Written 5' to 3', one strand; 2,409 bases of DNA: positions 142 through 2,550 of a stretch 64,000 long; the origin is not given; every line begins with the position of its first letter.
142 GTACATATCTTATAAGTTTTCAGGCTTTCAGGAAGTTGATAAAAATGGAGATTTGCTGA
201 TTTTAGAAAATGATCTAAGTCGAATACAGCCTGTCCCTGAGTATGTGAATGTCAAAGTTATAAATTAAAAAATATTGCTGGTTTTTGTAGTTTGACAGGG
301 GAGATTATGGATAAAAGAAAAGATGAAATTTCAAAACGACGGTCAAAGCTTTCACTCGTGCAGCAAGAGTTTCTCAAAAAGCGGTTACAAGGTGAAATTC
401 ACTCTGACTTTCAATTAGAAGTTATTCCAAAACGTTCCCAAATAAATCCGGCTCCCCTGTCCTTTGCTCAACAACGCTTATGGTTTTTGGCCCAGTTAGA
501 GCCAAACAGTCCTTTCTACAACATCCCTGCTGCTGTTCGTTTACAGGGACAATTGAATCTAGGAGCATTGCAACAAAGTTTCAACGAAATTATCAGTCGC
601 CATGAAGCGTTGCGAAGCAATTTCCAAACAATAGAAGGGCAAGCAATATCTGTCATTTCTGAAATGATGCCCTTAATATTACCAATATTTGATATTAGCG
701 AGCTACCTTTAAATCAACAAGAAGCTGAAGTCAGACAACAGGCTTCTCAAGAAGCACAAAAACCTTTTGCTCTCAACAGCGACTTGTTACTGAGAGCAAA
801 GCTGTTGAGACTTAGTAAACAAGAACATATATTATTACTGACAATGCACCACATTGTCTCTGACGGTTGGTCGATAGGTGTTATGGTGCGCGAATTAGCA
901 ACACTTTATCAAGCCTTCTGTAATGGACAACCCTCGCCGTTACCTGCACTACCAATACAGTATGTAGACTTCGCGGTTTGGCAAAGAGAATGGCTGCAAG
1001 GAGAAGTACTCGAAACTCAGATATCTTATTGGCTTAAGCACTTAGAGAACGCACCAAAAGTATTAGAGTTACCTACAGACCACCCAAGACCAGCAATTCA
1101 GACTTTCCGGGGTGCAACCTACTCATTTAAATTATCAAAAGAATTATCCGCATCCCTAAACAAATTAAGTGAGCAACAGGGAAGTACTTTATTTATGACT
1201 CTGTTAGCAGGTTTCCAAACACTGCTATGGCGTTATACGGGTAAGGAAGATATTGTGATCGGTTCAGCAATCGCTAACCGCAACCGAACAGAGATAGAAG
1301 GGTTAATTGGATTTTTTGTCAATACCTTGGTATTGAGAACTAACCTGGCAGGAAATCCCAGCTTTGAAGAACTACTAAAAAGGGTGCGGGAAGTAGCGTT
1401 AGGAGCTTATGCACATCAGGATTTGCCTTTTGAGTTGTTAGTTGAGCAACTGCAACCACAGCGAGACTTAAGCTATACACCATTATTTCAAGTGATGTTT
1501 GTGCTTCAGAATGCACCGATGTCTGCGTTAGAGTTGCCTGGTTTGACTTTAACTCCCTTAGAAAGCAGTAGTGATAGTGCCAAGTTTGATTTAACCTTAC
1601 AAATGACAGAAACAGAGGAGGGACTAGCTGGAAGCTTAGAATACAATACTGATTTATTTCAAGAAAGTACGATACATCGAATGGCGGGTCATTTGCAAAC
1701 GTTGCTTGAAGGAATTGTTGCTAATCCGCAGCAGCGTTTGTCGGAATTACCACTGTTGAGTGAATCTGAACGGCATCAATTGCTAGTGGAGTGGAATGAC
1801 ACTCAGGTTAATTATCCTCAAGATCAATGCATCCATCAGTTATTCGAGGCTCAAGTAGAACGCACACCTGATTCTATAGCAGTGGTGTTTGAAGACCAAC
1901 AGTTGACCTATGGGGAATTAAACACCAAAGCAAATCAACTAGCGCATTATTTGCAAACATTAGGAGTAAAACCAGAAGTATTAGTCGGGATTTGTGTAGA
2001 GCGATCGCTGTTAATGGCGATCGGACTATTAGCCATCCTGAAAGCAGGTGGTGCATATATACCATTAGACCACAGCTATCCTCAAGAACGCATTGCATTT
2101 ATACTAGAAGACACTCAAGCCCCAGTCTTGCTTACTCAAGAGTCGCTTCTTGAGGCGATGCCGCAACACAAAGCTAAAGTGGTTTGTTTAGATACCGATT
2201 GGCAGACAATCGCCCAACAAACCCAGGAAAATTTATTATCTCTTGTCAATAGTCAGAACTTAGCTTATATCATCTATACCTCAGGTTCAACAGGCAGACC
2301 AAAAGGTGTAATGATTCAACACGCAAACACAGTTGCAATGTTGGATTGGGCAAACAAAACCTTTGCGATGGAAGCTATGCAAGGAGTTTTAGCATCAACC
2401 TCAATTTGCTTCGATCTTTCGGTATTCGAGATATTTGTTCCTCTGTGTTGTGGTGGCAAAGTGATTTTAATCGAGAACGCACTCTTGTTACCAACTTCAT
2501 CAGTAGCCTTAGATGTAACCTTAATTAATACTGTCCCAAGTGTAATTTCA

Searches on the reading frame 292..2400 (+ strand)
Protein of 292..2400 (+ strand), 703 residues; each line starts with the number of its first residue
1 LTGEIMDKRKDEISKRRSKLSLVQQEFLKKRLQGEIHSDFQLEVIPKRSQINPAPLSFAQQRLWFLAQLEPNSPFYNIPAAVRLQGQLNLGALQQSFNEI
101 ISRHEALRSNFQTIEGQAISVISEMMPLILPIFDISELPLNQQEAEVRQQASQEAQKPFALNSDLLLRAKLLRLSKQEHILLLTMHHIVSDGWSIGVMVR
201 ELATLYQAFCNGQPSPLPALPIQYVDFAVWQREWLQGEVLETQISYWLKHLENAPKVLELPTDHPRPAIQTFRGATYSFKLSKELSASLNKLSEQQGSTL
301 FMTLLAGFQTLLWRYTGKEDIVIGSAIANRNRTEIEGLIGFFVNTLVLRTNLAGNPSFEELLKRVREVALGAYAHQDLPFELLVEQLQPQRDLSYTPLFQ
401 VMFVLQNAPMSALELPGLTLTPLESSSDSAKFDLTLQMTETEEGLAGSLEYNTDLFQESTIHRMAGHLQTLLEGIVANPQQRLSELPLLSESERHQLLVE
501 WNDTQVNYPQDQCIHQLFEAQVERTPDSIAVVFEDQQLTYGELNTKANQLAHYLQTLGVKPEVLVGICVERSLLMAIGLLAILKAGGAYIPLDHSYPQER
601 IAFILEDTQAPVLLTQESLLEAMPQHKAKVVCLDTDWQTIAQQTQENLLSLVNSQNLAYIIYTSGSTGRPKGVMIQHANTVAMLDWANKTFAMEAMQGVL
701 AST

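Call 36: find_related_loci(query=window:292-2400:+, collection=genome_contigs, flank=10000)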
Query window:292-2400:+ (703 aa) in genome_contigs; peptide patterns used: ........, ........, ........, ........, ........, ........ (x = any residue, [..] = any of these).
598 stretches matched a pattern (row limit reached: there are more); 584 encode a relative of the query (tblastn E <= 1e-3); the best 80 are kept; 79 distinct loci.
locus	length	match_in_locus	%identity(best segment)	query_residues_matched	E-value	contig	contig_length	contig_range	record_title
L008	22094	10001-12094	86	3-700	0e+0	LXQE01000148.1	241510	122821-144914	Nostoc punctiforme NIES-2108 scaffold27.1, whole genome shotgun sequence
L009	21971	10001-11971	82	55-703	0e+0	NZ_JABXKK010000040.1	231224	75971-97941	MAG: Nostoc sp. NMS8 NODE_16_length_231224_cov_96.1736, whole genome shotgun sequence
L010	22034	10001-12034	81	28-703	0e+0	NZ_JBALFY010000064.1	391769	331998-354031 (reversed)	MAG: Nostoc sp. isolate S62 bin 9 NODE_1_length_391769_cov_32.329376, whole genome shotgun sequence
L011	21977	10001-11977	79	44-703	0e+0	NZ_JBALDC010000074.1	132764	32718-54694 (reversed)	MAG: Nostoc sp. isolate P12646 bin 6 NODE_59_length_132764_cov_140.673579, whole genome shotgun sequence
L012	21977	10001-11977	79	28-684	0e+0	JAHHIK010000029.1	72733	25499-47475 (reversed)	MAG: Tolypothrix carrinoi HA7290-LM1 JAESGF010000101.1, whole genome shotgun sequence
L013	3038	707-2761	75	28-703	0e+0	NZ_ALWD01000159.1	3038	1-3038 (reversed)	[Scytonema hofmanni] UTEX 2349 Tol9009DRAFT_TPD.11_C, whole genome shotgun sequence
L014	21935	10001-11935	77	46-684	0e+0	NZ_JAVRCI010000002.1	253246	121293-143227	MAG: Nostoc sp. DedQUE12b contig_2, whole genome shotgun sequence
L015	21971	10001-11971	73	47-703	0e+0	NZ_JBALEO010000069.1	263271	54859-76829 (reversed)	MAG: Nostoc sp. isolate P8219 bin 29 NODE_14_length_263271_cov_66.348485, whole genome shotgun sequence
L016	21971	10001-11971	73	47-703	0e+0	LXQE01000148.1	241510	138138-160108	Nostoc punctiforme NIES-2108 scaffold27.1, whole genome shotgun sequence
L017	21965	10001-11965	73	49-703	0e+0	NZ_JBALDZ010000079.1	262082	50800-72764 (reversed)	MAG: Nostoc sp. isolate P3034 bin 5 NODE_13_length_262082_cov_66.737953, whole genome shotgun sequence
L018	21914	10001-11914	76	55-688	0e+0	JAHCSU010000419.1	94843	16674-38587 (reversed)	Nostoc sp. CCCryo 231-06 CCCRYO23106-420, whole genome shotgun sequence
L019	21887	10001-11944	75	55-703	0e+0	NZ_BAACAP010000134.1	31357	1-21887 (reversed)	Scytonema sp. NUACC26 sequence134, whole genome shotgun sequence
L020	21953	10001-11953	73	36-684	0e+0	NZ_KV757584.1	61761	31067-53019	Nostoc sp. KVJ20 contig_48, whole genome shotgun sequence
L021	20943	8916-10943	62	9-684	0e+0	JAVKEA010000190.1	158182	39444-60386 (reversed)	MAG: Coleofasciculus sp. E2-BRE-01 k141_15295, whole genome shotgun sequence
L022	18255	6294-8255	64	43-684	0e+0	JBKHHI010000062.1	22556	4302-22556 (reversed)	MAG: Coleofasciculus sp. isolate D1M07_1 NODE_1002_length_22556_cov_17.149193, whole genome shotgun sequence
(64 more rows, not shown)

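Call 39: search_protein_families(library=pfam, proteins=[L008:9-3689:+, L008:3931-5337:+, L008:5390-6244:+, L008:6553-7734:+, L008:7798-8760:+, L008:8900-9970:+])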
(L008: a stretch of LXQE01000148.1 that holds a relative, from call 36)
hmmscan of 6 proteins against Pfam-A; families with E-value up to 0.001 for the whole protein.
L008:9-3689:+ (1226 aa): 10 families
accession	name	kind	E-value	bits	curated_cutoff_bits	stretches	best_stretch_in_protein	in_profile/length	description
PF08659.16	KR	-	3.7e-33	115.4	22.6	1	840-1039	1-179/180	KR domain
PF08242.18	Methyltransf_12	-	2.7e-18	66.9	30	1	390-490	1-98/98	Methyltransferase domain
PF21394.3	Beta-ketacyl_N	-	4.6e-17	62.6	26.9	1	630-780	14-154/170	Beta-ketoacyl synthase-like, N-terminal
PF00550.31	PP-binding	-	2.8e-16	60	20.8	1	1132-1193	1-64/67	Phosphopantetheine attachment site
PF13489.12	Methyltransf_23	-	4.8e-13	49.6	27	1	371-543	7-161/164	Methyltransferase domain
PF08241.18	Methyltransf_11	-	6.7e-10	39.9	21.2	1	390-492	1-95/95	Methyltransferase domain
PF13649.12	Methyltransf_25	-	9.4e-10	39.5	27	1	389-488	1-97/97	Methyltransferase domain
PF13847.12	Methyltransf_31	-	7.2e-09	35.9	27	1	386-496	4-113/145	Methyltransferase domain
PF00698.26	Acyl_transf_1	-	3.4e-08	33.8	32.7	1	2-112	175-284/319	Acyl transferase domain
PF13561.12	adh_short_C2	-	0.00022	21.3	27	0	899-976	34-109/236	Enoyl-(Acyl carrier protein) reductase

L008:3931-5337:+ (468 aa): 3 families
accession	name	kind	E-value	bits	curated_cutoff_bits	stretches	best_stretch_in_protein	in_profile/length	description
PF00698.26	Acyl_transf_1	-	2.6e-49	168.9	32.7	1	93-445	2-317/319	Acyl transferase domain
PF22621.2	CurL-like_PKS_C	-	4.8e-20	71.7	27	1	10-73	1-64/64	CurL-like, PKS C-terminal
PF22336.2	RhiE-like_linker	-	2e-12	47.4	27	1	13-75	1-62/67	RhiE-like, KS-MAT linker domain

L008:5390-6244:+ (284 aa): 12 families
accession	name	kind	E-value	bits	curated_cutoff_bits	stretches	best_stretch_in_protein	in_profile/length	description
PF02737.24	3HCDH_N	-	1.5e-55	188.3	22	1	5-184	1-179/180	3-hydroxyacyl-CoA dehydrogenase, NAD binding domain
PF00725.27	3HCDH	-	2.3e-33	115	22.1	1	187-283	1-97/97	3-hydroxyacyl-CoA dehydrogenase, C-terminal domain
PF03446.21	NAD_binding_2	-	8.9e-07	29.5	21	1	5-59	1-43/161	NAD binding domain of 6-phosphogluconate dehydrogenase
PF03721.20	UDPG_MGDP_dh_N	-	3.5e-06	27.2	27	1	5-45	2-42/187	UDP-glucose/GDP-mannose dehydrogenase family, NAD binding domain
PF02826.25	2-Hacid_dh_C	-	9.5e-06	25.5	25.1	1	4-60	37-93/178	D-isomer specific 2-hydroxyacid dehydrogenase, NAD binding domain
PF00070.33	Pyr_redox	-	1.8e-05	25.6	22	1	6-49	2-45/82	Pyridine nucleotide-disulphide oxidoreductase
PF00106.31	adh_short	-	3.5e-05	23.8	26.6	1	6-68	3-64/195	short chain dehydrogenase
PF02254.24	TrkA_N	-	5.6e-05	23.9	23.8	1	8-45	3-40/116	TrkA-N domain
PF03807.23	F420_oxidored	-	0.00013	22.9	21.6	1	5-60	1-46/94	NADP oxidoreductase coenzyme F420-dependent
PF02558.23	ApbA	-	0.0002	21.5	22.2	1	6-44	1-38/150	Ketopantoate reductase PanE/ApbA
PF07992.20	Pyr_redox_2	-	0.00023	21.2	26.1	1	5-48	144-187/291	Pyridine nucleotide-disulphide oxidoreductase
PF03435.24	Sacchrp_dh_NADP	-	0.00053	20.8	25.1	0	6-52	1-48/129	Saccharopine dehydrogenase NADP binding domain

L008:6553-7734:+ (393 aa): 4 families
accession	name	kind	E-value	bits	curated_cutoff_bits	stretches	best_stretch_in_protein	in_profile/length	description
PF00441.29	Acyl-CoA_dh_1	-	8.3e-45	153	22.4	1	225-372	3-148/150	Acyl-CoA dehydrogenase, C-terminal domain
PF02771.21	Acyl-CoA_dh_N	-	9.6e-35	119.8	22.9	1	8-117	3-113/113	Acyl-CoA dehydrogenase, N-terminal domain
PF02770.24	Acyl-CoA_dh_M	-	3.5e-21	75.6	33.3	1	121-211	1-97/97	Acyl-CoA dehydrogenase, middle domain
PF08028.16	Acyl-CoA_dh_2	-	1.3e-19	71.2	22.7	1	242-356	4-127/134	Acyl-CoA dehydrogenase, C-terminal domain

L008:7798-8760:+ (320 aa): 3 families
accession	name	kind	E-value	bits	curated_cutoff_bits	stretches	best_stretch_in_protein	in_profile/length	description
PF13621.12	Cupin_8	-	6.7e-40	138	27.4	1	18-262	2-249/252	Cupin-like domain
PF08007.18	JmjC_2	-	3e-09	36.9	22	1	153-258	31-118/127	JmjC domain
PF02373.28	JmjC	-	0.00017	22.4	24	1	226-256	81-111/114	JmjC domain, hydroxylase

L008:8900-9970:+ (356 aa): 3 families
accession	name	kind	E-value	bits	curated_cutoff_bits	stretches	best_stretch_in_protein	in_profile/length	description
PF00702.32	Hydrolase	-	1.2e-05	26.3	26.4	0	33-120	89-181/191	haloacid dehalogenase-like hydrolase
PF12689.13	Acid_PPase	-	0.00062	20.1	27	0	39-135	42-150/169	Acid Phosphatase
PF13419.12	HAD_2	-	0.00081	20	23.8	0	37-86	74-123/178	Haloacid dehalogenase-like hydrolase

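Call 42: search_protein_families(library=ncbifam, proteins=[L008:8900-9970:+, L008:3931-5337:+, L008:5390-6244:+, L008:6553-7734:+, L008:7798-8760:+], max_evalue=0.00001)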
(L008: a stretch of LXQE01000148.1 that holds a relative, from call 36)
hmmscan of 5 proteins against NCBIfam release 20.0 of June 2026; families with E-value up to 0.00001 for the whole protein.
L008:8900-9970:+ (356 aa): 2 families
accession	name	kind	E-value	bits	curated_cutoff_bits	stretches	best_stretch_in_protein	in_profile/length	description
TIGR01686.1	FkbH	subfamily_domain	4.9e-82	275.7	146.65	1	18-326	2-321/323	FkbH domain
TIGR01681.1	HAD-SF-IIIC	subfamily_domain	3.4e-18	66.7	35.75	1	20-127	1-129/132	HAD-IIIC family phosphatase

L008:3931-5337:+ (468 aa): 8 families
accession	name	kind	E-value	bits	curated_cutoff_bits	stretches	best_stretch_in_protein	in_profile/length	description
NF045894.1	PKS_plus_SDR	equivalog_domain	3.5e-100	336.4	1740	2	177-465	583-867/1515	type I polyketide synthase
NF037940.1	PKS_MbtD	equivalog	8.8e-44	149.8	1150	2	189-380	154-348/978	mycobactin polyketide synthase MbtD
NF040607.1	mycolic_Pks13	equivalog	1.7e-40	138.4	2100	1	8-462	576-1007/1680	polyketide synthase Pks13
TIGR00128.1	fabD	equivalog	2.5e-38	132.2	260.9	1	179-399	51-280/290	ACP S-malonyltransferase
TIGR03131.1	malonate_mdcH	equivalog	2.8e-37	128.7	297.9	1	171-413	37-283/297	malonate decarboxylase subunit epsilon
NF041183.1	Pks2_ls1_myc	equivalog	2.4e-36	124.2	2400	2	182-465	586-869/2086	sulfolipid-1 biosynthesis phthioceranic/hydroxyphthioceranic acid synthase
NF037941.1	PKS_NbtC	equivalog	3.9e-33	114.5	1150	2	184-449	154-426/1027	nocobactin polyketide synthase NbtC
TIGR02813.1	omega_3_PfaA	subfamily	1.7e-18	64.8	1010.1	1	176-402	640-876/2582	polyketide-type polyunsaturated fatty acid synthase PfaA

L008:5390-6244:+ (284 aa): 21 families
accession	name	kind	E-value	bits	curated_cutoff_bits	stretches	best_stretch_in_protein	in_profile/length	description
NF004474.0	PRK05808.1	subfamily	5.1e-101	337.7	408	1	1-284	1-283/283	3-hydroxybutyryl-CoA dehydrogenase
NF006722.0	PRK09260.1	equivalog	2.5e-88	296.1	429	1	3-284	2-282/289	3-hydroxyacyl-CoA dehydrogenase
NF005715.0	PRK07530.1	equivalog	4.4e-88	295.4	420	1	1-284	2-284/292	3-hydroxybutyryl-CoA dehydrogenase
NF006124.0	PRK08268.1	subfamily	2.4e-82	277.6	508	1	2-284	6-288/507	3-hydroxyacyl-CoA dehydrogenase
NF005875.0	PRK07819.1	subfamily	3.2e-76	256.5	319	1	2-283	4-286/287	3-hydroxybutyryl-CoA dehydrogenase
NF004699.0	PRK06035.1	equivalog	4e-70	236.3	500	1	1-277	1-279/294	3-hydroxyacyl-CoA dehydrogenase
NF008727.0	PRK11730.1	equivalog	2.9e-63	214.4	870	1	3-284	313-593/717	fatty acid oxidation complex subunit alpha FadB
TIGR02279.1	PaaC-3OHAcCoADH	equivalog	6.5e-61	206.7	669.4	1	2-284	4-286/503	3-hydroxyacyl-CoA dehydrogenase PaaH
NF008363.0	PRK11154.1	equivalog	2.7e-56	191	869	1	2-284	308-587/708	fatty acid oxidation complex subunit alpha FadJ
TIGR02441.1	fa_ox_alpha_mit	equivalog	4e-56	190.5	964.65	1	2-284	334-614/737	fatty acid oxidation complex subunit alpha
TIGR02437.1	FadB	equivalog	3.8e-54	184.2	933.55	1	5-284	315-593/714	fatty acid oxidation complex subunit alpha FadB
NF006143.0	PRK08293.1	equivalog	6.3e-53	179.9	312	1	1-284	2-288/291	3-hydroxyacyl-CoA dehydrogenase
TIGR02440.1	FadJ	equivalog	1.6e-49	168.8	968.45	1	2-283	303-581/699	fatty acid oxidation complex subunit alpha FadJ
NF006125.0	PRK08269.1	equivalog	9.2e-49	166.3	427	1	3-284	5-297/334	3-hydroxybutyryl-CoA dehydrogenase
NF042925.1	FHMPC_DH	equivalog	3.2e-48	164.6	500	1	5-283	2-280/304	5-formyl-3-hydroxy-2-methylpyridine 4-carboxylate 5-dehydrogenase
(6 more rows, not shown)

L008:6553-7734:+ (393 aa): 23 families
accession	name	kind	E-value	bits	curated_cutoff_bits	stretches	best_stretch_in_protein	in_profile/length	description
NF042972.1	AcrlCoAredClosAcrC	equivalog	4.8e-104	348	640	1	1-371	1-374/378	acryloyl-CoA reductase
NF045552.1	GlutCoADH_Des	equivalog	4e-92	309.4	470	1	1-370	1-376/387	glutaryl-CoA dehydrogenase Acd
NF058590.1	AcCoDHFadEBacil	equivalog_domain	4.5e-84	283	600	1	5-370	21-407/586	acyl-CoA dehydrogenase FadE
NF043006.1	CyhCrbnylCoADH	equivalog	1.6e-73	247.9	650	1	8-371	7-373/380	cyclohexane-1-carbonyl-CoA dehydrogenase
NF042439.1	SulpropCoADesulf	equivalog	6.1e-69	232.6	600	1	13-372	1-369/379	3-sulfinopropanoyl-CoA desulfinase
NF053553.1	prodigi_MBC_PigA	equivalog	7.3e-61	206.4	500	1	1-370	1-376/381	prodigiosin MBC biosynthesis dehydrogenase PigA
NF045652.1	ProlPCPDhRedW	equivalog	1.1e-60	205.4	650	1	41-370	36-370/376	L-prolyl-[peptidyl-carrier protein] dehydrogenase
TIGR03207.1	cyc_hxne_CoA_dh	equivalog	7.4e-54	182.9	575.35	1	7-370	3-368/372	cyclohexanecarboxyl-CoA dehydrogenase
NF008997.0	PRK12341.1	equivalog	8.4e-51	173.2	537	1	4-365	4-368/382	acyl-CoA dehydrogenase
NF052270.1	Staph_DH_FadE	equivalog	1.4e-47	162.3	600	1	20-370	36-390/400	acyl-CoA dehydrogenase FadE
NF002885.1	PRK03354.1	equivalog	2.5e-47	161.7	540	1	1-377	1-377/378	crotonobetainyl-CoA dehydrogenase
NF007000.1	PRK09463.1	subfamily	1e-31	110.1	600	1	13-339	44-398/726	acyl-CoA dehydrogenase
NF049984.1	Rv1679_FadE16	equivalog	3.5e-28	98.9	600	1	28-356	16-348/371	Rv1679 family acyl-CoA dehydrogenase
TIGR03203.1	pimD_small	equivalog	7e-28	97.8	652.7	1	43-373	44-376/378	pimeloyl-CoA dehydrogenase small subunit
NF009586.0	PRK13026.1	subfamily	1.3e-27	96.5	608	1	27-339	96-433/777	acyl-CoA dehydrogenase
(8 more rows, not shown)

L008:7798-8760:+ (320 aa): 0 families

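Call 45: find_homologous_proteins(query=L008:3931-5337:+, max_evalue=1e-60)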
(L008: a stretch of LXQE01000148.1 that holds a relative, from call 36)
Query L008:3931-5337:+ (468 aa): 1114 proteins with E <= 1e-60 among 8000 candidates; the best 120 are listed.
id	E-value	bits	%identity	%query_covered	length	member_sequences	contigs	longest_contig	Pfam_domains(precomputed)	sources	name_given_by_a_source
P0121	0.0e+0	1054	100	100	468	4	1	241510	PF22336.3,PF22621.3,PF00698.27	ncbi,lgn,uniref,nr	ncbi:6-deoxyerythronolide-B synthase [Nostoc punctiforme NIES-2108]|uniref:6-deoxyerythronolide-B sy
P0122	0.0e+0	1038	98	100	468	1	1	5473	PF22336.3,PF22621.3,PF00698.27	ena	-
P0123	0.0e+0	1026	97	100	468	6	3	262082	PF22336.3,PF22621.3,PF00698.27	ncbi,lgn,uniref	ncbi:MAG: acyltransferase domain-containing protein [Nostoc sp.]|uniref:acyltransferase domain-conta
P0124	0.0e+0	1023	97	100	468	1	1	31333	PF22336.3,PF22621.3,PF00698.27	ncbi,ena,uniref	ncbi:acyltransferase domain-containing protein [uncultured Nostoc sp.]|uniref:acyltransferase domain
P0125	0.0e+0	1021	96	100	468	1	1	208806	PF22336.3,PF22621.3,PF00698.27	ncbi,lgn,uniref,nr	ncbi:MAG: acyltransferase domain-containing protein [Nostoc sp. DedQUE04]|uniref:acyltransferase dom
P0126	0.0e+0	1018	96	100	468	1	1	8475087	PF22336.3,PF22621.3,PF00698.27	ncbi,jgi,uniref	ncbi:acyltransferase domain-containing protein [Nostoc sp. DSM 114167]|jgi:acyl transferase domain-c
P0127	1.1e-293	992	94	100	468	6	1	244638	PF22336.3,PF22621.3,PF00698.27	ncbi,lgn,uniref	ncbi:MAG: acyltransferase domain-containing protein [Nostoc sp.]|uniref:acyltransferase domain-conta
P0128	3.2e-278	941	88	100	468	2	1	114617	PF22336.3,PF22621.3,PF00698.27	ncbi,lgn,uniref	ncbi:MAG: acyltransferase domain-containing protein [Nostoc sp.]|uniref:acyltransferase domain-conta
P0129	3.8e-275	930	87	100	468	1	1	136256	PF22336.3,PF22621.3,PF00698.27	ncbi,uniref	ncbi:acyltransferase domain-containing protein [Nostoc sp.]|uniref:acyltransferase domain-containing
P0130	6.5e-274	926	88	100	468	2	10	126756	PF22336.3,PF22621.3,PF00698.27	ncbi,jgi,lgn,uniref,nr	ncbi:MAG: acyltransferase domain-containing protein [Fischerella sp.]|jgi:acyl transferase domain-co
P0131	1.6e-273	925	88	100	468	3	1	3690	PF22336.3,PF22621.3,PF00698.27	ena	-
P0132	7.8e-273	923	87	100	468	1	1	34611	PF22336.3,PF22621.3,PF00698.27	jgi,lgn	jgi:acyl transferase domain-containing protein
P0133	2.1e-270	915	87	100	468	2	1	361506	PF22336.3,PF22621.3,PF00698.27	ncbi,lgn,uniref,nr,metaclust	ncbi:acyltransferase domain-containing protein [Fischerella sp. PCC 9605]|uniref:acyltransferase dom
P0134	5.0e-269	910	86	100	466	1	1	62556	PF22336.3,PF22621.3,PF00698.27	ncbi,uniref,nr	ncbi:acyltransferase domain-containing protein [Anabaena subtropica]|uniref:Acyltransferase domain-c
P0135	3.0e-267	904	85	100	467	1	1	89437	PF22336.3,PF22621.3,PF00698.27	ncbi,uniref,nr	ncbi:acyltransferase domain-containing protein [Nostoc sp. UHCC 0252]|uniref:acyltransferase domain-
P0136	5.1e-267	904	85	100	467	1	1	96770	PF22336.3,PF22621.3,PF00698.27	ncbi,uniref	ncbi:MAG: acyltransferase domain-containing protein [Nostoc sp.]|uniref:acyltransferase domain-conta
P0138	1.8e-265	899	87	99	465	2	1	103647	PF22336.3,PF22621.3,PF00698.27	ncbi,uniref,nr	ncbi:acyltransferase domain-containing protein [Nostocaceae cyanobacterium CENA369]|uniref:Acyltrans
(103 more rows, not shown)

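Call 46: find_encoding_contigs(protein=P0125, flank=10000, max_places=1)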
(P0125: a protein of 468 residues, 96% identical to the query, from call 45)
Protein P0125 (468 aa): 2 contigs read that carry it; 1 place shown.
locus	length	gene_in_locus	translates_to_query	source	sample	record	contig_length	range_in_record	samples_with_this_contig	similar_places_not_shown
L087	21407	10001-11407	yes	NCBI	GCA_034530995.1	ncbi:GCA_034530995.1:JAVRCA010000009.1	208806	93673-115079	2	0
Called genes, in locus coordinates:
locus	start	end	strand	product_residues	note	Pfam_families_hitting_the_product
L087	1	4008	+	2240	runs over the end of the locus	PF00109:ketoacyl-synt, PF02801:Ketoacyl-synt_C, PF16197:KAsynt_C_assoc, PF22336:RhiE-like_linker, PF22621:CurL-like_PKS_C, PF00698:Acyl_transf_1, PF21394:Beta-ketacyl_N, PF08659:KR, +8 more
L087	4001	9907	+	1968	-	PF00109:ketoacyl-synt, PF02801:Ketoacyl-synt_C, PF16197:KAsynt_C_assoc, PF22336:RhiE-like_linker, PF22621:CurL-like_PKS_C, PF00698:Acyl_transf_1, PF13489:Methyltransf_23, PF08241:Methyltransf_11, +6 more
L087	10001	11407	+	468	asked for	PF22336:RhiE-like_linker, PF22621:CurL-like_PKS_C, PF00698:Acyl_transf_1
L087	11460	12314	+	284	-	PF02737:3HCDH_N, PF03446:NAD_binding_2 (weak), PF03721:UDPG_MGDP_dh_N (weak), PF00725:3HCDH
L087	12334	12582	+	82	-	PF00550:PP-binding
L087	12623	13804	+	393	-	PF02771:Acyl-CoA_dh_N, PF02770:Acyl-CoA_dh_M, PF00441:Acyl-CoA_dh_1, PF08028:Acyl-CoA_dh_2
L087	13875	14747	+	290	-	PF13621:Cupin_8, PF08007:JmjC_2 (weak)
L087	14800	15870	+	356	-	PF00702:Hydrolase (faint)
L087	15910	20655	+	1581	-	PF00668:Condensation, PF00501:AMP-binding, PF13193:AMP-binding_C, PF00550:PP-binding, PF00668:Condensation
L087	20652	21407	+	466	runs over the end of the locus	PF00668:Condensation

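Call 47: find_encoding_contigs(protein=P0136, flank=10000, max_places=1)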
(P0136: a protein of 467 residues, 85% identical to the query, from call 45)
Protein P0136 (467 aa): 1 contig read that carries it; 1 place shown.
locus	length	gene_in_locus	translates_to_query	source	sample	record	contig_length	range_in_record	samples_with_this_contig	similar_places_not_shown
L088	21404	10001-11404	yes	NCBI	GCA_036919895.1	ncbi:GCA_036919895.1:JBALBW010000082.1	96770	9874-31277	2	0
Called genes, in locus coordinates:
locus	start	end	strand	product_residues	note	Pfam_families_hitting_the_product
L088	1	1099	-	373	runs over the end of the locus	PF01497:Peripla_BP_2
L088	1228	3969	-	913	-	PF11741:AMIN, PF07715:Plug, PF00593:TonB_dep_Rec_b-barrel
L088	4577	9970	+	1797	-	PF00501:AMP-binding, PF23024:AMP-dom_DIP2-like, PF24919:Mug62, PF00550:PP-binding, PF23297:ACP_SdgA_C, PF00668:Condensation, PF00501:AMP-binding, PF13193:AMP-binding_C, +1 more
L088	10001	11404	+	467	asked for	PF22336:RhiE-like_linker, PF22621:CurL-like_PKS_C, PF00698:Acyl_transf_1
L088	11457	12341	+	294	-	PF00070:Pyr_redox (faint), PF02737:3HCDH_N, PF03446:NAD_binding_2 (weak), PF03721:UDPG_MGDP_dh_N (faint), PF00725:3HCDH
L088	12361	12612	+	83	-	PF00550:PP-binding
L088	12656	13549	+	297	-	PF13621:Cupin_8, PF08007:JmjC_2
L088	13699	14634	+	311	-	PF13621:Cupin_8, PF08007:JmjC_2 (weak), PF02373:JmjC (faint)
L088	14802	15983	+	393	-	PF02771:Acyl-CoA_dh_N, PF02770:Acyl-CoA_dh_M, PF00441:Acyl-CoA_dh_1, PF08028:Acyl-CoA_dh_2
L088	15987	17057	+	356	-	-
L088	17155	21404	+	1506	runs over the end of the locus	PF00109:ketoacyl-synt, PF02801:Ketoacyl-synt_C, PF16197:KAsynt_C_assoc, PF22336:RhiE-like_linker, PF22621:CurL-like_PKS_C, PF00698:Acyl_transf_1, PF21394:Beta-ketacyl_N, PF08659:KR, +3 more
